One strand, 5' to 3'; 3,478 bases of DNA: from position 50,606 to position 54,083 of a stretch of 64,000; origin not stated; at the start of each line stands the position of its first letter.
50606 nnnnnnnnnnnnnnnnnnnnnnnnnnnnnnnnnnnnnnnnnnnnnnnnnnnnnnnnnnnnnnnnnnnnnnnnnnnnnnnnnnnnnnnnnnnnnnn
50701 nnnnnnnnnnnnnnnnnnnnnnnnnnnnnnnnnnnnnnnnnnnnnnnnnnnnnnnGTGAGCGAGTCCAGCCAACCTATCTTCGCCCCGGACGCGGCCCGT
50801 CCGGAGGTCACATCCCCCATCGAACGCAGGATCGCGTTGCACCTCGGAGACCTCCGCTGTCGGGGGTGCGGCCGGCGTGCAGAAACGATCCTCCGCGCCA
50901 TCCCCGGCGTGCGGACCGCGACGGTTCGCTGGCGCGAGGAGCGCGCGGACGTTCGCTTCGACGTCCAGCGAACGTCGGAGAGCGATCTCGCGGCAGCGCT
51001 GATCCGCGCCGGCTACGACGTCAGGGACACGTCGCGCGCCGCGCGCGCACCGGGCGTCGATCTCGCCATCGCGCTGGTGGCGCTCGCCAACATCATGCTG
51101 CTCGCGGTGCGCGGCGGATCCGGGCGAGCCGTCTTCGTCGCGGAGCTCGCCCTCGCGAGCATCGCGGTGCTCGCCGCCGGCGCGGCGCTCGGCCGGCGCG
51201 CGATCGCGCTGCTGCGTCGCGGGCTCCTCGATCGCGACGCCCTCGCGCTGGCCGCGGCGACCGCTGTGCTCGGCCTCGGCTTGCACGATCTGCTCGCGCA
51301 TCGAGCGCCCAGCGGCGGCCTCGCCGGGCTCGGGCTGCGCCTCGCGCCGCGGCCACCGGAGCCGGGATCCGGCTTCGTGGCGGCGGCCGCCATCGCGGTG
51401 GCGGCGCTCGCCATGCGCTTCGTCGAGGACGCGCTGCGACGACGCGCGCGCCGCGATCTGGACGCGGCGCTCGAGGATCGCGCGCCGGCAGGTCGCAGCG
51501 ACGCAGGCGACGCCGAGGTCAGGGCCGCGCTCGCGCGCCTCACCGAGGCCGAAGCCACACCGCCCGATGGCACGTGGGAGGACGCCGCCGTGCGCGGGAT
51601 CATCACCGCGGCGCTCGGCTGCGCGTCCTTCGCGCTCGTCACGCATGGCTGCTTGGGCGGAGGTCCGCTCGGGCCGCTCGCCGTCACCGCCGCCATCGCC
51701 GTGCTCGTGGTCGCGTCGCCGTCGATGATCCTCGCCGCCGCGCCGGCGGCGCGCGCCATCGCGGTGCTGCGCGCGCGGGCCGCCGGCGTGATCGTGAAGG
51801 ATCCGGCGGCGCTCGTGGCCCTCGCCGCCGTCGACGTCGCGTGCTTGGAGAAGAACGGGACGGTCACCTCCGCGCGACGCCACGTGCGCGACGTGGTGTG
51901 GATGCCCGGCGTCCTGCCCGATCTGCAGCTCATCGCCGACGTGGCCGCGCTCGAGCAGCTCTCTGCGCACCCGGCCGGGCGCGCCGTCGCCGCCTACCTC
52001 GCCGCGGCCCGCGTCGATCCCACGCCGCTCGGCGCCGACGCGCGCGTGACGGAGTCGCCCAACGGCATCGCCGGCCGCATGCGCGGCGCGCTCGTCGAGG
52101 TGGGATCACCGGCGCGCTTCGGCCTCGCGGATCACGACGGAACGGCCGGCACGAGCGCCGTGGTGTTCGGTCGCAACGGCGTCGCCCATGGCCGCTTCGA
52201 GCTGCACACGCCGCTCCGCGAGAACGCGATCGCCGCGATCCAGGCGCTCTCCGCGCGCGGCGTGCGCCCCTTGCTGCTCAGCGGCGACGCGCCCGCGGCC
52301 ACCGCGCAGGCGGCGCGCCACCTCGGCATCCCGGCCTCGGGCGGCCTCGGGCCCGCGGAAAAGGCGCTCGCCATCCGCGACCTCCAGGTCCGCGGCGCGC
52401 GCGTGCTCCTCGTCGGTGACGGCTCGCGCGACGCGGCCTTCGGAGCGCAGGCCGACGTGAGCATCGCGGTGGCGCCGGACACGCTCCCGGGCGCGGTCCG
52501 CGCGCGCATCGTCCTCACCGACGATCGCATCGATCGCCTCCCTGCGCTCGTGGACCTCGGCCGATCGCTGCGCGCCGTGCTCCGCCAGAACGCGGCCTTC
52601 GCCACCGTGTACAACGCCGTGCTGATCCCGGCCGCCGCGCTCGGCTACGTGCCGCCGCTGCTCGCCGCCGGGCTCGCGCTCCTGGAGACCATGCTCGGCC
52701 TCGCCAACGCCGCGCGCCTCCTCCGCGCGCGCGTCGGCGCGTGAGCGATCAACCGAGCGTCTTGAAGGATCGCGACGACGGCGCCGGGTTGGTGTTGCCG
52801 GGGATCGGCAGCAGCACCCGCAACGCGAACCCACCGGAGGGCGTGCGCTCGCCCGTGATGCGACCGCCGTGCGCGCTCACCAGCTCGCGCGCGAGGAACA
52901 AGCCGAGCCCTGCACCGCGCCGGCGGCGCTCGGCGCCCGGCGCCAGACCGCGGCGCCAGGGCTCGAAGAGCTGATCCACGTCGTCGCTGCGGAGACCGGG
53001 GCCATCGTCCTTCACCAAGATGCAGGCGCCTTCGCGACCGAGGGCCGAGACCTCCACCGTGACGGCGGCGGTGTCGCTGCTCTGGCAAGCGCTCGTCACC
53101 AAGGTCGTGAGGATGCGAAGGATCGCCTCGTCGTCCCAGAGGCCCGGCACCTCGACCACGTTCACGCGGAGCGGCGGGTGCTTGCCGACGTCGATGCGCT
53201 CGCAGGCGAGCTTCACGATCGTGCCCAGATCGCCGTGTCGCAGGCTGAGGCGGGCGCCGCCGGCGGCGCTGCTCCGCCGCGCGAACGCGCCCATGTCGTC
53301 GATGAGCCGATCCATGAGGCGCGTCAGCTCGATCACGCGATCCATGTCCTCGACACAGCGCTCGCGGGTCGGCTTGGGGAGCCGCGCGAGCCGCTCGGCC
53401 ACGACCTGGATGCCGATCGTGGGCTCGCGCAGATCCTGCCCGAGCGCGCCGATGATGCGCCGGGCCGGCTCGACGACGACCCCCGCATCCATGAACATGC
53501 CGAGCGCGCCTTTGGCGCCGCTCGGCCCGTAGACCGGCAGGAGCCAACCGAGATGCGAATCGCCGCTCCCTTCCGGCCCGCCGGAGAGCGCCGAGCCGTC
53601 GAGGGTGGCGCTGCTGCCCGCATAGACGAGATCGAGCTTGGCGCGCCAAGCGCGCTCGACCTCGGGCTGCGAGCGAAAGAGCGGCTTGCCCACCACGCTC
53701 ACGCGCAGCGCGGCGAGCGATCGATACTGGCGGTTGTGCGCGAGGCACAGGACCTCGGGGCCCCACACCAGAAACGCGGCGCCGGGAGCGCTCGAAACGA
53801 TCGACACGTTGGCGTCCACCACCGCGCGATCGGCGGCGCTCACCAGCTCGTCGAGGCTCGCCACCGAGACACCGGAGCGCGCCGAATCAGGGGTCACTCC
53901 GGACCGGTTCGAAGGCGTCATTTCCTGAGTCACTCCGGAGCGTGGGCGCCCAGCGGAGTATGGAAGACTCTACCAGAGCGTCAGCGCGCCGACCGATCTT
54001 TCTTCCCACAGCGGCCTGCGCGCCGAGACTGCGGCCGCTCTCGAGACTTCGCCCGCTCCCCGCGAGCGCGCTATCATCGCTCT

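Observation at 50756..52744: Full-length heavy-metal P-type ATPase homolog with every catalytic motif degenerate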

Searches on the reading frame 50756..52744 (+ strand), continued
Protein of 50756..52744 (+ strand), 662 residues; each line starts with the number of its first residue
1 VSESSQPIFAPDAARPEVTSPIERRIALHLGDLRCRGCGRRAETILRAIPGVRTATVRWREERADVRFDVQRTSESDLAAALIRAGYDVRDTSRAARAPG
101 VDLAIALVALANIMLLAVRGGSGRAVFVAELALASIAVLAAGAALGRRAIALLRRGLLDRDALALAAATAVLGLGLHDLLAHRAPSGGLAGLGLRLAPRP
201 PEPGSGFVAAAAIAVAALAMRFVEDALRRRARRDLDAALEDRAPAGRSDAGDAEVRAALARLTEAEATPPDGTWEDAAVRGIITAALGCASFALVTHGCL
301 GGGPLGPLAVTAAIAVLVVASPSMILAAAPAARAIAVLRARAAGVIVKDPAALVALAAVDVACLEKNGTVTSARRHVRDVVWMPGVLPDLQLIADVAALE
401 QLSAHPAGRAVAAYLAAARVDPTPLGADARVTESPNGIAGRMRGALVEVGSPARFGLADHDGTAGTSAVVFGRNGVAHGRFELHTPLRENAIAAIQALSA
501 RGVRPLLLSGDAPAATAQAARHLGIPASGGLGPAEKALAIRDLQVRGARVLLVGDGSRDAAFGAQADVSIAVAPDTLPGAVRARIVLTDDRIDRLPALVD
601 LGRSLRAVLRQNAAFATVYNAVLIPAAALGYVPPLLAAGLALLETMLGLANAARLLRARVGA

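Call 24: predict_structure(alignment_id=A1)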
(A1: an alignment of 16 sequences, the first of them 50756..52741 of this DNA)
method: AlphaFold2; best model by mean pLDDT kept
length: 662 residues; sequences in the alignment: 16
mean_pLDDT: 81.5   pTM: 0.72
mean pLDDT of the five models: 81.5, 80.1, 76.7, 76.6, 75.6
residues with pLDDT >= 90: 221; 70-90: 334; 50-70: 74; < 50: 33
segments of 3 or more residues with pLDDT < 50: 1-19, 93-95, 659-662
pLDDT, mean of each block of 10 residues (from residue 1): 29 39 85 83 95 89 90 92 87 56 92 85 80 93 84 74 85 81 53 49 75 89 87 83 65 87 76 76 76 69 62 69 79 92 90 94 90 82 91 93 85 92 82 87 90 79 73 93 86 95 94 85 92 89 95 79 83 86 88 92 94 86 78 80 86 73 34
secondary structure, 60 per line:
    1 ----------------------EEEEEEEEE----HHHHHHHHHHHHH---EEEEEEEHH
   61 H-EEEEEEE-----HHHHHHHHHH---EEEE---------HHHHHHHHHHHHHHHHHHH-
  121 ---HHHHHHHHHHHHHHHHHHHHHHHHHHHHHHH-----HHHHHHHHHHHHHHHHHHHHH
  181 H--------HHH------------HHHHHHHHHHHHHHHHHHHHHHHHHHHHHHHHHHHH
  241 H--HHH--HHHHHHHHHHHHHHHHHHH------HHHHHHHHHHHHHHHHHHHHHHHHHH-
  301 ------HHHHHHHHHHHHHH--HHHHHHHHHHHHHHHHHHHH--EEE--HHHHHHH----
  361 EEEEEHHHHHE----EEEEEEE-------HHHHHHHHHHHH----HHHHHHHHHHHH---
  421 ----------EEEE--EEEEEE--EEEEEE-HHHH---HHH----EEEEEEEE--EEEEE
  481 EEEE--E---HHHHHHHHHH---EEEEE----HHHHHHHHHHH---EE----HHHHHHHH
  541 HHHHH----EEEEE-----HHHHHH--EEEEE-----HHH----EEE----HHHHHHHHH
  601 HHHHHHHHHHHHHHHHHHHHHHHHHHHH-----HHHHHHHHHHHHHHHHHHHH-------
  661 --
elements in order: E23-31 H36-48 E52-58 E63-69 H75-84 E88-91 H101-119 H124-154 H160-181 H205-241 H249-267 H274-299 H307-320 H323-342 E345-347 H350-356 E361-365 H366-370 E376-382 H390-401 H406-417 E431-434 E437-442 E445-450 H452-455 E466-473 E476-484 H491-500 E504-508 H513-523 H533-545 E550-554 H560-565 E568-572 E585-587 H592-628 H634-653
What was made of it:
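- The M4 helix break at Ser-Pro is retained in the model (call 24).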

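Call 30: fold_search(model_id=the predicted structure, library=pdb)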
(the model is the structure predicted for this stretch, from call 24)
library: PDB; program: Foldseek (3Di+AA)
matches with E <= 10: 899; with E <= 0.001: 261
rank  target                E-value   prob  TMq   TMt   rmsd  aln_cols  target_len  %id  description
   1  7si6                  6.1e-24  1.00  0.46  0.37  16.4       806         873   16  Structure of ATP7B in state 1 (released 2022-03-16)
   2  7si3                  3.8e-22  1.00  0.46  0.37  14.5       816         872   16  Consensus structure of ATP7B (released 2022-03-16)
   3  7r0g_A                1.2e-21  1.00  0.64  0.65   6.7       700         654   20  STRUCTURAL BASIS OF ION UPTAKE IN COPPER-TRANSPORTING P1B-TYPE ATPASES (released 2022-09-14)
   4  4bbj                  3.3e-21  1.00  0.51  0.51   9.6       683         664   20  Copper-transporting PIB-ATPase in complex with beryllium fluoride representing the E2P state (released 2013-12-11)
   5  7r0g_B                8.2e-21  1.00  0.62  0.63   6.3       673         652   20  STRUCTURAL BASIS OF ION UPTAKE IN COPPER-TRANSPORTING P1B-TYPE ATPASES (released 2022-09-14)
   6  4umw                  1.1e-20  1.00  0.53  0.57  10.1       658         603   21  CRYSTAL STRUCTURE OF A ZINC-TRANSPORTING PIB-TYPE ATPASE IN E2.PI STATE (released 2014-08-13)
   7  7xuk                  5.6e-20  1.00  0.63  0.52   9.9       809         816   18  Structure of ATP7B C983S/C985S/D1027A mutant in presence of ATOX1 (released 2023-04-26)
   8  7qbz                  1.7e-18  1.00  0.48  0.50  13.0       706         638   20  Crystal structure Cadmium translocating P-type ATPase (released 2022-03-23)
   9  4umv                  2.7e-18  1.00  0.50  0.53   9.0       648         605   21  CRYSTAL STRUCTURE OF A ZINC-TRANSPORTING PIB-TYPE ATPASE IN THE E2P STATE (released 2014-08-13)
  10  7si7                  3.5e-18  1.00  0.47  0.43  11.3       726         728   16  Structure of ATP7B in state 2 (released 2022-03-16)
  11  8q73                  6.5e-18  1.00  0.55  0.48  10.9       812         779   17  Copper-transporting ATPase HMA4 in E1 state apo (released 2024-06-26)
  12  3j09_A                8.0e-18  1.00  0.49  0.45  16.2       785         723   20  High resolution helical reconstruction of the bacterial p-type ATPase copper transporter CopA (released 2011-08-24)
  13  3rfu_A                3.4e-17  1.00  0.52  0.52   9.2       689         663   20  Crystal structure of a copper-transporting PIB-type ATPase (released 2011-06-29)
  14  7xun                  3.1e-16  1.00  0.61  0.55   7.2       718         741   18  Structure of ATP7B C983S/C985S/D1027A mutant (released 2023-04-26)
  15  8q75                  4.0e-16  1.00  0.45  0.39  13.5       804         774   18  Copper-transporting ATPase HMA4 in E2P state with AlF (released 2024-06-26)
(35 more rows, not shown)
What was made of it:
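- Its best Foldseek matches are ATP7B, CopA and ZntA (calls 24, 30).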

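Call 43: find_encoding_contigs(protein=P0014, flank=8000, max_places=1)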
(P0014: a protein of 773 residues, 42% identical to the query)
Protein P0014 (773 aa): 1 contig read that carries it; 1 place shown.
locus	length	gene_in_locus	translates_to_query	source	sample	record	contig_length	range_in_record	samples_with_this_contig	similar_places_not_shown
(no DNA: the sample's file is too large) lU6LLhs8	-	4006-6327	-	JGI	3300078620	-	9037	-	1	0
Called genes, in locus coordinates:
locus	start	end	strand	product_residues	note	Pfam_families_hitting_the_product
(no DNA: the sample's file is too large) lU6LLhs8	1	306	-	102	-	?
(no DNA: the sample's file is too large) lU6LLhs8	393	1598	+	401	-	-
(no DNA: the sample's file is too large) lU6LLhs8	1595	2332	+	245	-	PF03167:UDG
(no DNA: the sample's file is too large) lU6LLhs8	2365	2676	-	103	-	PF00462:Glutaredoxin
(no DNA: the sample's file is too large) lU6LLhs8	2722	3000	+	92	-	-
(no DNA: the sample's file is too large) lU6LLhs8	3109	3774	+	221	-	-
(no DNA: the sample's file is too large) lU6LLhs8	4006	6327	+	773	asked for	PF00403:HMA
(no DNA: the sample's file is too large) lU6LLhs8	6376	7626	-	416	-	PF00512:HisKA, PF02518:HATPase_c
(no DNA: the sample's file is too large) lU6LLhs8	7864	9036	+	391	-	?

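Call 44: find_encoding_contigs(protein=P0015, flank=8000, max_places=1)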
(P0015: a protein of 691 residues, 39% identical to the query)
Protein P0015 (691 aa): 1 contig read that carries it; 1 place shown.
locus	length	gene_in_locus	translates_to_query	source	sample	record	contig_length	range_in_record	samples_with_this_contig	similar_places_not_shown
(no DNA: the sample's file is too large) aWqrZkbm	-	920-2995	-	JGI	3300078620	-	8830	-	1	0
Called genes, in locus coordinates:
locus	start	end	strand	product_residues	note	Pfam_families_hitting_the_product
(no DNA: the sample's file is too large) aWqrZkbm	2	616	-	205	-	?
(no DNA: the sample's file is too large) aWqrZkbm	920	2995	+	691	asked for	PF00403:HMA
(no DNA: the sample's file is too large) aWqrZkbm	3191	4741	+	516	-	-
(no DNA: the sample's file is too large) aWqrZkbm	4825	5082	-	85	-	PF13560:HTH_31, PF01381:HTH_3 (weak)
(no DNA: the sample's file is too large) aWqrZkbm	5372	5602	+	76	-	-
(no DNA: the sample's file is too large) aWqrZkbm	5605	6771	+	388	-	-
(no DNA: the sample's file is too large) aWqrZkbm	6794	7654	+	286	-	-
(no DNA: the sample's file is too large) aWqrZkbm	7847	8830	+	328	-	?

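Call 45: find_encoding_contigs(protein=P0008, flank=8000, max_places=1)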
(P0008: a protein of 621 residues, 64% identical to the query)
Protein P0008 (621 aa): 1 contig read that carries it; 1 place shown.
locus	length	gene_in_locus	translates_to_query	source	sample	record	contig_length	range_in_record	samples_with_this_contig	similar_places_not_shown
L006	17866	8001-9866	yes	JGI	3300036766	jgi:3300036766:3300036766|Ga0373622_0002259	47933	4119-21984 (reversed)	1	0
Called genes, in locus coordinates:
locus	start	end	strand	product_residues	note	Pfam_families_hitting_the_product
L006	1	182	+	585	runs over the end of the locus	PF13623:SurA_N_2, PF13624:SurA_N_3, PF13145:Rotamase_2, PF13616:Rotamase_3, PF00639:Rotamase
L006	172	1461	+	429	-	PF00675:Peptidase_M16, PF05193:Peptidase_M16_C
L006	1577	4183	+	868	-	PF09937:DUF2169, PF00805:Pentapeptide, PF13576:Pentapeptide_3 (faint), PF13599:Pentapeptide_4 (weak), PF00805:Pentapeptide, PF13599:Pentapeptide_4 (weak), PF00805:Pentapeptide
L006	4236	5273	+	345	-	PF03781:FGE-sulfatase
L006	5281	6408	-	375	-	PF12784:PDDEXK_2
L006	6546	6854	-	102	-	PF00462:Glutaredoxin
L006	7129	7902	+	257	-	-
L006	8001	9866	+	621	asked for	PF00403:HMA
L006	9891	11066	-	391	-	PF00512:HisKA (weak), PF02518:HATPase_c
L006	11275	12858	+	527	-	-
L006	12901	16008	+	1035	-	PF00756:Esterase (faint)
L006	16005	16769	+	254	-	-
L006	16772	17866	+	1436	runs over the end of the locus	PF08378:NERD, PF00069:Pkinase, PF07714:PK_Tyr_Ser-Thr, PF00069:Pkinase, PF07714:PK_Tyr_Ser-Thr (weak), PF03118:RNA_pol_A_CTD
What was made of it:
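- Much of the synteny may simply reflect vertical inheritance of a stable chromosomal region (SurA, M16 peptidase, FGE-sulfatase and Grx are also syntenic; call 45).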

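Call 46: search_protein_representatives(alignment_id=A1)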
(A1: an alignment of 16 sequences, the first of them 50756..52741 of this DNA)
Query: 16 sequences, 653 profile positions. Proteins with E-value up to 0.001 (for the whole library): 64121; up to 1e-10: 27695; up to 1e-30: 8186. The best 150 are listed.
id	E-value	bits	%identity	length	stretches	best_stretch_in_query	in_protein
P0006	1.2e-244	830.3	-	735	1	15-647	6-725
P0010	3.9e-232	789.0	-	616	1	1-650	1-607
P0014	2.2e-223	760.0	-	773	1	10-652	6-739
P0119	6.7e-212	722.1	-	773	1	17-646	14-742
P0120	2.9e-195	667.1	-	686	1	1-649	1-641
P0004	2.9e-195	667.1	-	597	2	333-649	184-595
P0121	6.7e-195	665.9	-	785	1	15-644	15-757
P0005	6.9e-187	639.5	-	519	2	327-647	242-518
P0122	2.5e-182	624.4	-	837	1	6-647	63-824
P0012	9.1e-172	589.5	-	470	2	327-648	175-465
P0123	3.4e-166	571.1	-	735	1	61-649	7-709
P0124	9.4e-164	563.0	-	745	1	16-649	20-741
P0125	6.4e-159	547.1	-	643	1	19-649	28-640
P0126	1.5e-156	539.2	-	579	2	304-649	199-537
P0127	3.0e-135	468.9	-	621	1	17-643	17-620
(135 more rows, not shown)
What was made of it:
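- A profile search of 1.84 billion representatives puts 31 clusters above the first canonical pump (call 46).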

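Call 81: find_encoding_contigs(protein=P0009, flank=8000, max_places=1)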
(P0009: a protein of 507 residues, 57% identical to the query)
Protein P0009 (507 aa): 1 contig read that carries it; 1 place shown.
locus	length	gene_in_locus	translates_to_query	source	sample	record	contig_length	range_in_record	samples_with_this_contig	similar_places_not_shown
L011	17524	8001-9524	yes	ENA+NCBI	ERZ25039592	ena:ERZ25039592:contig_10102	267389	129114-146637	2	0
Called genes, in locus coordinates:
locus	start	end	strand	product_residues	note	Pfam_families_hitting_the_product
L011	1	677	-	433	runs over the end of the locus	PF09481:CRISPR_Cse1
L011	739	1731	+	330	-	-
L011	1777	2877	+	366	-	-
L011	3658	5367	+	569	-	-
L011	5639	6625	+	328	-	PF04542:Sigma70_r2 (weak)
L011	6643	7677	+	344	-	PF07992:Pyr_redox_2 (faint), PF00890:FAD_binding_2, PF01266:DAO, PF13450:NAD_binding_8 (weak)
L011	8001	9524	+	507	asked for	-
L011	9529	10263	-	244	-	PF00069:Pkinase, PF07714:PK_Tyr_Ser-Thr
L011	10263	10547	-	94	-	-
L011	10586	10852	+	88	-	-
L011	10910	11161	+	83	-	-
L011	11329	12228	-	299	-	PF00069:Pkinase, PF01636:APH (faint), PF07714:PK_Tyr_Ser-Thr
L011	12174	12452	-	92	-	-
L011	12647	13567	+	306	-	-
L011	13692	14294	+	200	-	PF03734:YkuD (weak)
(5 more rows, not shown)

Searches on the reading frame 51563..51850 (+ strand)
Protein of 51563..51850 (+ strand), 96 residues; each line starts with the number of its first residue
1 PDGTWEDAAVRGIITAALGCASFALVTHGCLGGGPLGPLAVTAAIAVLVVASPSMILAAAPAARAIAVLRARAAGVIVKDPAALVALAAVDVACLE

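Call 29: find_related_loci(query=A2, collection=genome_contigs, flank=8000)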
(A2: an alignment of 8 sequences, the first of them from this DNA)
Query A2 (96 aa) in genome_contigs; peptide patterns used: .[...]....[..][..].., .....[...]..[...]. (x = any residue, [..] = any of these).
600 stretches matched a pattern (row limit reached: there are more); 2 encode a relative of the query (tblastn E <= 1e-3); 2 distinct loci.
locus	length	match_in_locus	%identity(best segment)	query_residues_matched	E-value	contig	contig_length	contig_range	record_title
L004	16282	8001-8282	77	3-96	3e-25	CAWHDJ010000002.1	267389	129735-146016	MAG: uncultured delta proteobacterium isolate MFD09495.bin.2.10 genome assembly, contig: contig_10102, whole genome shot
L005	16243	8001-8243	59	16-96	8e-23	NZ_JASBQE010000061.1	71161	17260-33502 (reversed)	Polyangium sp. 15x6 NODE_61_length_71161_cov_14.289087, whole genome shotgun sequence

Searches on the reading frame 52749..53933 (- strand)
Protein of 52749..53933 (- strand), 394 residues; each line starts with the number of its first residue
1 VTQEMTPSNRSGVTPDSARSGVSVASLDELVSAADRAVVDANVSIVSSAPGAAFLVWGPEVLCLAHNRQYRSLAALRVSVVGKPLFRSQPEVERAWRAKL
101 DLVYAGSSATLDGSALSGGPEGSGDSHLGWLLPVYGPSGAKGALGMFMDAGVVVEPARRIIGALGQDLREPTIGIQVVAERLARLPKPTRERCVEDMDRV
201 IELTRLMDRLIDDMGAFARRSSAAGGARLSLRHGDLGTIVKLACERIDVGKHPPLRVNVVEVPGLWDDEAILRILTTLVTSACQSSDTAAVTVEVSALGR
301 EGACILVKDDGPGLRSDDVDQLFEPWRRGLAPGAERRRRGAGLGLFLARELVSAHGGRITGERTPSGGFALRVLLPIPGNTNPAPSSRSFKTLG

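Call 21: search_protein_families(library=pfam, proteins=[window:52749-53933:-], max_evalue=0.01)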
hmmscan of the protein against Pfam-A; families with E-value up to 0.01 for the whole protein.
window:52749-53933:- (394 aa): 1 family
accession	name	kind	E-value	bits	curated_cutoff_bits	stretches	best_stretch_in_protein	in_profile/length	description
PF02518.31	HATPase_c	-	1.9e-17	64.1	26.4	1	267-377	2-109/111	Histidine kinase-, DNA gyrase B-, and HSP90-like ATPase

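Call 59: search_protein_families(library=ncbifam, proteins=[window:52749-53933:-], max_evalue=0.01)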
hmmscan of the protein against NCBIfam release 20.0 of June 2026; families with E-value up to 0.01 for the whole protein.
window:52749-53933:- (394 aa): 66 families (the best 25 are shown)
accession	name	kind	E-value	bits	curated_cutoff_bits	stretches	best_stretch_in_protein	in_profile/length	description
NF007898.0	PRK10604.1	equivalog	1.6e-16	60.5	478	1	157-383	212-429/433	two-component system sensor histidine kinase RstB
NF007004.0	PRK09467.1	equivalog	3e-15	56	415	1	265-378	329-437/440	two-component system sensor histidine kinase EnvZ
NF008468.0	PRK11360.1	equivalog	5.9e-14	51.3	646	1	266-379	502-610/616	two-component system sensor histidine kinase AtoS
NF040691.1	MtrAB_MtrB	equivalog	1.2e-13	50.9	450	1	187-377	304-492/507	MtrAB system histidine kinase MtrB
NF045900.1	HisKinCpxALeg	equivalog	8.4e-13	47.9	800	1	153-377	227-451/451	two-component system sensor histidine kinase CpxA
NF007793.0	PRK10490.1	equivalog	3.1e-12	45.3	1123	1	161-377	668-882/895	two-component system sensor histidine kinase KdpD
NF007007.0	PRK09470.1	equivalog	6.2e-12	45.1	486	1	280-377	365-459/463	envelope stress sensor histidine kinase CpxA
NF047874.1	MASE3_PAS_HK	subfamily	1.3e-10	40.7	560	1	267-377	516-625/655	MASE3 domain-containing sensor histidine kinase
NF033092.0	HK_WalK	equivalog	4.6e-10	38.7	725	1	265-376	483-593/594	cell wall metabolism sensor histidine kinase WalK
TIGR02966.1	phoR_proteo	equivalog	5.6e-10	38.7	334.2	1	166-360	123-318/333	phosphate regulon sensor histidine kinase PhoR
TIGR02916.1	PEP_his_kin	equivalog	8.7e-10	37.8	300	1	265-376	574-679/679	XrtA/PEP-CTERM system histidine kinase PrsK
NF033792.0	ActS_PrrB_HisK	equivalog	1.5e-09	37.2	350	1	171-362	216-402/423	ActS/PrrB/RegB family redox-sensitive histidine kinase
NF007837.0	PRK10549.1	equivalog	1.6e-09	37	603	1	273-378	355-459/466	envelope stress sensor histidine kinase BaeS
TIGR02956.1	TMAO_torS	equivalog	1.9e-09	36.2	676.5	1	267-378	576-683/967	TMAO reductase system sensor histidine kinase/response regulator TorS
NF007688.0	PRK10364.1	equivalog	2.7e-09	36.3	479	1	267-378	348-452/460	two-component system sensor histidine kinase ZraS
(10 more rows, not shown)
